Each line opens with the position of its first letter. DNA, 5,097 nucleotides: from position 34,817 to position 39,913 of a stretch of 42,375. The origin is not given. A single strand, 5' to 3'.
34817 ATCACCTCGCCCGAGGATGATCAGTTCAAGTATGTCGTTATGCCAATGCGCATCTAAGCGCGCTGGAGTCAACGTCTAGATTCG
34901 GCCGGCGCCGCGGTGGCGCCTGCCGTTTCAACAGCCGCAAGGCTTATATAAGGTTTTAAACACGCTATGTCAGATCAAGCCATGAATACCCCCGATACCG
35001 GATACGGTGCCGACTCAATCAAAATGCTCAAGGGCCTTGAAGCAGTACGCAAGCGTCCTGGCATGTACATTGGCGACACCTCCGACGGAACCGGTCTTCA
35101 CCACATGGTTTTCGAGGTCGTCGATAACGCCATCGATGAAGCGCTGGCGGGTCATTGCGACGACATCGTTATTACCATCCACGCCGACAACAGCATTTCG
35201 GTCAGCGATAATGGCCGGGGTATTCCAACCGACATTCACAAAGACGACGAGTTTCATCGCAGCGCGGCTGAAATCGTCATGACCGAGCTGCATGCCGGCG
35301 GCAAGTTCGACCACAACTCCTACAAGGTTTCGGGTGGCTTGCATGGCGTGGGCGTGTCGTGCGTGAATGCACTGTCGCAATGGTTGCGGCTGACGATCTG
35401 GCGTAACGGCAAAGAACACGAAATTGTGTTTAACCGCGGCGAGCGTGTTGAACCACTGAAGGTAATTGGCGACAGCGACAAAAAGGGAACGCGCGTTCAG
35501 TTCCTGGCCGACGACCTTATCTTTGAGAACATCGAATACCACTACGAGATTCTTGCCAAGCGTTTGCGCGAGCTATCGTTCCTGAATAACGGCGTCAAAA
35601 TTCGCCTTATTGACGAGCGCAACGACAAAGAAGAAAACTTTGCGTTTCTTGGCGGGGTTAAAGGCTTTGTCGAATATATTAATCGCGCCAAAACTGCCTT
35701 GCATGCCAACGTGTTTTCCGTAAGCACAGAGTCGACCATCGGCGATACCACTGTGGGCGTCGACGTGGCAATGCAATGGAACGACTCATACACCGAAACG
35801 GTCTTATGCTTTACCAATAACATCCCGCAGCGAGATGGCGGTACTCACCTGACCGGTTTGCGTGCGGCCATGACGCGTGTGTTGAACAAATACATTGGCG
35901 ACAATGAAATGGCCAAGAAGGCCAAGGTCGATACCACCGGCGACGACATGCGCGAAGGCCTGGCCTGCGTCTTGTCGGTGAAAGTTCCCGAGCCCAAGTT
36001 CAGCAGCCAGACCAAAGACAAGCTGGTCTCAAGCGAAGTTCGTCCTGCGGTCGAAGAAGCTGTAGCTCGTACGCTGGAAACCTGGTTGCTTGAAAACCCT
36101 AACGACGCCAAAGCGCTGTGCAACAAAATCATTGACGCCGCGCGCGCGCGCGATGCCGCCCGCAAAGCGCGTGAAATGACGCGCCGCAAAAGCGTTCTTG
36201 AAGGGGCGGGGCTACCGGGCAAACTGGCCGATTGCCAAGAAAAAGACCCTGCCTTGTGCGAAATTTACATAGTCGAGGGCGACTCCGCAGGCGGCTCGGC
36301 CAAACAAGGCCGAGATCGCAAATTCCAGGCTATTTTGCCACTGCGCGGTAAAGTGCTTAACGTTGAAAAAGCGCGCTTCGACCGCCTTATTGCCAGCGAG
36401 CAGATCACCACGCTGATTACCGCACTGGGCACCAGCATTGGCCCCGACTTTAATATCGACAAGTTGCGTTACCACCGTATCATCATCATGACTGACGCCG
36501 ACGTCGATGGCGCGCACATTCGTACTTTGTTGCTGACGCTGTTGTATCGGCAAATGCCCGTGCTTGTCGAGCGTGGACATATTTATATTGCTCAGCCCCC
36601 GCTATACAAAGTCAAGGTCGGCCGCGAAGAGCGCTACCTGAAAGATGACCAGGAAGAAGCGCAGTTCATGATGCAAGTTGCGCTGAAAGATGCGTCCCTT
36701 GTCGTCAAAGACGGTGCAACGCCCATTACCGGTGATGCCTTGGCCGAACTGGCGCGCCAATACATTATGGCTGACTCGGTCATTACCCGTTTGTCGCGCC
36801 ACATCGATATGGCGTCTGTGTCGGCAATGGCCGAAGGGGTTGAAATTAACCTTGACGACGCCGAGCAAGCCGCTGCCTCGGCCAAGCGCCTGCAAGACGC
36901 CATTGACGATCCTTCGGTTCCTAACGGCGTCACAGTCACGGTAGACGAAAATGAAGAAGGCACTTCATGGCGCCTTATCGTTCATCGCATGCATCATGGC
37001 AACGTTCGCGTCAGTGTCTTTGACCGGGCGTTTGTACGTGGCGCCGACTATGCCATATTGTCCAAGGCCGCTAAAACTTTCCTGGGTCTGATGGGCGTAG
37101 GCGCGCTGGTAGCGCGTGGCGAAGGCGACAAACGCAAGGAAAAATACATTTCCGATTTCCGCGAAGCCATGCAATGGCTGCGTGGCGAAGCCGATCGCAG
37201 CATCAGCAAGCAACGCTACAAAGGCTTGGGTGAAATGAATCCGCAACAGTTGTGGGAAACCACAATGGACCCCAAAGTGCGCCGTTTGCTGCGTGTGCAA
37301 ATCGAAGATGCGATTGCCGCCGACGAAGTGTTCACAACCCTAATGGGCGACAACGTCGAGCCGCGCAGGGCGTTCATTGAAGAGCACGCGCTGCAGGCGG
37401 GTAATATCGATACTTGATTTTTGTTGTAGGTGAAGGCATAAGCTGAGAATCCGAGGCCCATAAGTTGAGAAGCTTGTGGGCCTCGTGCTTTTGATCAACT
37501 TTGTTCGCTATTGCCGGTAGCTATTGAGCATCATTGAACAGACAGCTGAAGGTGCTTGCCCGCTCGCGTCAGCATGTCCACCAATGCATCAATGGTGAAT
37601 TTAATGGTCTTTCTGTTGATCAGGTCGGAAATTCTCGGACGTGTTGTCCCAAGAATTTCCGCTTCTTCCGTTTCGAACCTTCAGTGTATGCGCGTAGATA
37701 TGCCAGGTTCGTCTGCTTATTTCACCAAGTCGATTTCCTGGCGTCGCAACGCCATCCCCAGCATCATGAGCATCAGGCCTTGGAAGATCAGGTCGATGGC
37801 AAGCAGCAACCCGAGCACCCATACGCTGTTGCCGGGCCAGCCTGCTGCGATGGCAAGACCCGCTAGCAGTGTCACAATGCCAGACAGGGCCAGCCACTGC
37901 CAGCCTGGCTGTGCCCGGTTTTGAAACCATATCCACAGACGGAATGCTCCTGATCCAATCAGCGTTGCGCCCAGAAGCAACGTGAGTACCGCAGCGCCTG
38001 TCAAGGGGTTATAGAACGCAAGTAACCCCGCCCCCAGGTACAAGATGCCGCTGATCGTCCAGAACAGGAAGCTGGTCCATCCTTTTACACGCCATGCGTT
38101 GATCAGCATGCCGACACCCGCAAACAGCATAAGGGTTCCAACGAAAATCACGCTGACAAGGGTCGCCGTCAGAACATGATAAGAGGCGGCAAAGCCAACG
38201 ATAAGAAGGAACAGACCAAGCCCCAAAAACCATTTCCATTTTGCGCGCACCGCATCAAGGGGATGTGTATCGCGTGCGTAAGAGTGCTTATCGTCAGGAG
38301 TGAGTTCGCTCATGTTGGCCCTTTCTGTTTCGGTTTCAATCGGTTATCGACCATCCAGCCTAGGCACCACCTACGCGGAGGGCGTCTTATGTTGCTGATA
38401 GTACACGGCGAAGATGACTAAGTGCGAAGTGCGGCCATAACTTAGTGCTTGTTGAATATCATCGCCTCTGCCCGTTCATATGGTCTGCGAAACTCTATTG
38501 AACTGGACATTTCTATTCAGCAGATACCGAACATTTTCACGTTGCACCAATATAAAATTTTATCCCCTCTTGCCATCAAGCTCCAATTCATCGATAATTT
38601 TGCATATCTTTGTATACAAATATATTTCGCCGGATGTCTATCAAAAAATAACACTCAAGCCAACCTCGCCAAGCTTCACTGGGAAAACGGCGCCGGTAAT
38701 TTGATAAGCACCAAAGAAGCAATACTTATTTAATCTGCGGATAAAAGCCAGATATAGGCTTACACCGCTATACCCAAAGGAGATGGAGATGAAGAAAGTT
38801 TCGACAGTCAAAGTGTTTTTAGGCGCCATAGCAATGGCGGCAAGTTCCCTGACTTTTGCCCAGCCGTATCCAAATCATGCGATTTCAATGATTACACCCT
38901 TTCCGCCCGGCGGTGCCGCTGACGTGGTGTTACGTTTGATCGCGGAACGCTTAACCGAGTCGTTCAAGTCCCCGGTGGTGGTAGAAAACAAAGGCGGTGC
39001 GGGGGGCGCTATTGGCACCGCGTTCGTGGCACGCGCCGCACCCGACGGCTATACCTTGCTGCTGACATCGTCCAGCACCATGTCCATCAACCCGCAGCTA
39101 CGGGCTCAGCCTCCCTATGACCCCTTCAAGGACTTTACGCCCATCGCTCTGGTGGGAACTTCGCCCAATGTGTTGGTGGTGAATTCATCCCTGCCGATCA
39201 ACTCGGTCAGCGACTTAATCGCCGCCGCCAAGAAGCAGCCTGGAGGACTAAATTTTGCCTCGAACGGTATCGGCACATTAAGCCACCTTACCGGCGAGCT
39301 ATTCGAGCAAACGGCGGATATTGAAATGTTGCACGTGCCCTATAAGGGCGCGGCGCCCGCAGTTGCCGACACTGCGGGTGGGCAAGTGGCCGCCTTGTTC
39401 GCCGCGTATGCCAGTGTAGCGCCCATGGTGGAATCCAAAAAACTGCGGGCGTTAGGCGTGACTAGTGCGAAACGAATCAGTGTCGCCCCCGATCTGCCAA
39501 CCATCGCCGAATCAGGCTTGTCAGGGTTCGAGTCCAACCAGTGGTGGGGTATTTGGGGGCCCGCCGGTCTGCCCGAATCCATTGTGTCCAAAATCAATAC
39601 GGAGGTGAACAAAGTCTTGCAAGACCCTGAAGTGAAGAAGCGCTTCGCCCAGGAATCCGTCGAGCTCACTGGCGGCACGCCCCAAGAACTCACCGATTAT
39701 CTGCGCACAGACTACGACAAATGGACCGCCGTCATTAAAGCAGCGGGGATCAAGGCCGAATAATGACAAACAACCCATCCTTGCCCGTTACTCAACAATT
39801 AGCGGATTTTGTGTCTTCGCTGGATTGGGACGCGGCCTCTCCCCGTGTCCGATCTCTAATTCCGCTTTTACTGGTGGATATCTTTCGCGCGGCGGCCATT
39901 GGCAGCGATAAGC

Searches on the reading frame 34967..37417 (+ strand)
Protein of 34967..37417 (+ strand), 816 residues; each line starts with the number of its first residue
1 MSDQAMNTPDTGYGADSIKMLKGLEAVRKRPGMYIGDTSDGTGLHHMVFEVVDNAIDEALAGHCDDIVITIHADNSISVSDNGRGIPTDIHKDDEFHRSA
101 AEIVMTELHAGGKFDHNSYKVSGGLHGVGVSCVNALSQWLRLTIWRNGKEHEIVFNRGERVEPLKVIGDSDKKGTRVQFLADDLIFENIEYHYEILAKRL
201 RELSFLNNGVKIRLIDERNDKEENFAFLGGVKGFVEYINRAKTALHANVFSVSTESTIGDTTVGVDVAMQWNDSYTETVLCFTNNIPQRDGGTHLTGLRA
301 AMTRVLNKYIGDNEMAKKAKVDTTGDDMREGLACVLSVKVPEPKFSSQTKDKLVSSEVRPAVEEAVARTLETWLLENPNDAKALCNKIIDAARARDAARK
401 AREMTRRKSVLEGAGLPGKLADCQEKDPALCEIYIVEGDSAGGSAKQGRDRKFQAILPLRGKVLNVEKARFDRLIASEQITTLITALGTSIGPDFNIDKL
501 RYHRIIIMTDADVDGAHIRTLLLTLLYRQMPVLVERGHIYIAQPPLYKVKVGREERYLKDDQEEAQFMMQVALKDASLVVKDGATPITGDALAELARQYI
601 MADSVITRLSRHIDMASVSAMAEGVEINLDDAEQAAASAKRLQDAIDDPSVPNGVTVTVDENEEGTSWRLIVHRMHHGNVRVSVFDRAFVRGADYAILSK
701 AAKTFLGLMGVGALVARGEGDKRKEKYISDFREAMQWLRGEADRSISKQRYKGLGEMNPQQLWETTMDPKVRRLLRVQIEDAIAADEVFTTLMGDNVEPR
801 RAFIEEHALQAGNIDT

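Call 11: search_protein_families(library=pfam, proteins=[window:34967-37417:+])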
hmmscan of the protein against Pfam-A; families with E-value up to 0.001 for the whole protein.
window:34967-37417:+ (816 aa): 6 families
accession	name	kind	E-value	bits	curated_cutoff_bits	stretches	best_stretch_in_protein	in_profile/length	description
PF00204.31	DNA_gyraseB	-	1.7e-58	197.3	27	1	230-403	1-172/173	DNA gyrase B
PF18053.6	GyrB_insert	-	6.3e-47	160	26.1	1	576-742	1-167/167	DNA gyrase B subunit insert domain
PF00986.26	DNA_gyraseB_C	-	8.3e-31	106.4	29.8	1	745-805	3-63/63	DNA gyrase B subunit, carboxyl terminus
PF01751.28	Toprim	-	2.9e-19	69.5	23.1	1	432-543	1-95/96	Toprim domain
PF02518.31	HATPase_c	-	5e-19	69.2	26.4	1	40-179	2-105/111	Histidine kinase-, DNA gyrase B-, and HSP90-like ATPase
PF21249.2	GyrB_hook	-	6.4e-08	32.5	23.7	1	545-573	1-29/29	GyrB, hook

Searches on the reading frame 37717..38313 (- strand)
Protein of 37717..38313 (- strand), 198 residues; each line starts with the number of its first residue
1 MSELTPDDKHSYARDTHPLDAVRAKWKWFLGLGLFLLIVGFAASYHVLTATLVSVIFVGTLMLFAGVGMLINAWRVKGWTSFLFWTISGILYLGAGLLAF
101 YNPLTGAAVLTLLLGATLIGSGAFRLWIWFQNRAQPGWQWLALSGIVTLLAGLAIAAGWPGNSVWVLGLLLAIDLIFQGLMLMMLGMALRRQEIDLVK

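Call 11: search_protein_families(library=pfam, proteins=[window:37717-38313:-])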
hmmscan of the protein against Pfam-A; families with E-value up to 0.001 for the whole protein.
window:37717-38313:- (198 aa): 1 family
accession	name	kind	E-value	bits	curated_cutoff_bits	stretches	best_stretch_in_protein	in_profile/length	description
PF03729.18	DUF308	-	4.5e-18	65.7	25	2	87-155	1-71/73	Short repeat of unknown function (DUF308)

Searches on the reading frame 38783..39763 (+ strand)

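Call 11: search_protein_families(library=pfam, proteins=[window:38783-39763:+])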
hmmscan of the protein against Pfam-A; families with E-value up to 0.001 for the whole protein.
window:38783-39763:+ (326 aa): 1 family
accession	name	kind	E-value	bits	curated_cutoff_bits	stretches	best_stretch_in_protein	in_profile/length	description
PF03401.19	TctC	-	6.7e-69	232.9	27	1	49-322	1-273/274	Tripartite tricarboxylate transporter family receptor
